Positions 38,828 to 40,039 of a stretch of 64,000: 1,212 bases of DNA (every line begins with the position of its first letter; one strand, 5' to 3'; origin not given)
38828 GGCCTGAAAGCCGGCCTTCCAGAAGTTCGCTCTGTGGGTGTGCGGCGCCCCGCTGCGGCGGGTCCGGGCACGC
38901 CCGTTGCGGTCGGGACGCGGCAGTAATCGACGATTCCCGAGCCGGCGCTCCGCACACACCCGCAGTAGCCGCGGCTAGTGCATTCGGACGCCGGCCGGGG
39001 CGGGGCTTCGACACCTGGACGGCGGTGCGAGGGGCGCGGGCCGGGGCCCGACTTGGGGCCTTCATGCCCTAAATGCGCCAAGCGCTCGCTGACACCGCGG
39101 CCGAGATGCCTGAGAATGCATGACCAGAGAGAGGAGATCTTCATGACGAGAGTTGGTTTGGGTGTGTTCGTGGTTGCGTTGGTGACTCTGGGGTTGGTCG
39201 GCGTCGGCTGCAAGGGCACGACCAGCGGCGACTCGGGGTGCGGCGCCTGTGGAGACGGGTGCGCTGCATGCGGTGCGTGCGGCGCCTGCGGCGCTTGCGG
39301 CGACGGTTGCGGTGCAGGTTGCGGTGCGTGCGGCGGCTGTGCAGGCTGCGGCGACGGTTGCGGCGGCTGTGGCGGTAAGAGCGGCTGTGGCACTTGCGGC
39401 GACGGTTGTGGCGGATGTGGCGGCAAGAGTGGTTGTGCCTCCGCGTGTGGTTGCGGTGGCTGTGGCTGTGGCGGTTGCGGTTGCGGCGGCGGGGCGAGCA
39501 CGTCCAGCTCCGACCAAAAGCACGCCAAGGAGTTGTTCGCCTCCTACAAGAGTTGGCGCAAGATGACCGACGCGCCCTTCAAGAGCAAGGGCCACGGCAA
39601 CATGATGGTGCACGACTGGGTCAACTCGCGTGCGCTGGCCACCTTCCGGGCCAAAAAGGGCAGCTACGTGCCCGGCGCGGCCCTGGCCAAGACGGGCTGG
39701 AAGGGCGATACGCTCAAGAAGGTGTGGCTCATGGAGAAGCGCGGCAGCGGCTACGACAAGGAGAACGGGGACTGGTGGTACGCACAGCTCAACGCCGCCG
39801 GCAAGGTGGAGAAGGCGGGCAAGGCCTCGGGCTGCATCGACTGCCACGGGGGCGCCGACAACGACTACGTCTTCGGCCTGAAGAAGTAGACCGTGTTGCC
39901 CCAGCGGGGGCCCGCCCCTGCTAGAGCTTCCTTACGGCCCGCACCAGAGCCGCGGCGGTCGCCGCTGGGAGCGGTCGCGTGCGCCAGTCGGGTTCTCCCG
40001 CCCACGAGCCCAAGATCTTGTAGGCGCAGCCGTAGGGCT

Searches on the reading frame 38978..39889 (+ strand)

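Call 74: search_protein_families(library=pfam, proteins=[window:38978-39889:+], max_evalue=0.0001)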
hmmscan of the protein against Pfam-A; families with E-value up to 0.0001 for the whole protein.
window:38978-39889:+ (303 aa): 1 family
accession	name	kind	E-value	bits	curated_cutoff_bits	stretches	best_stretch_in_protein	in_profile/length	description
PF16694.10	Cytochrome_P460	-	1e-07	32.8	27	1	189-299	3-124/125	Cytochrome P460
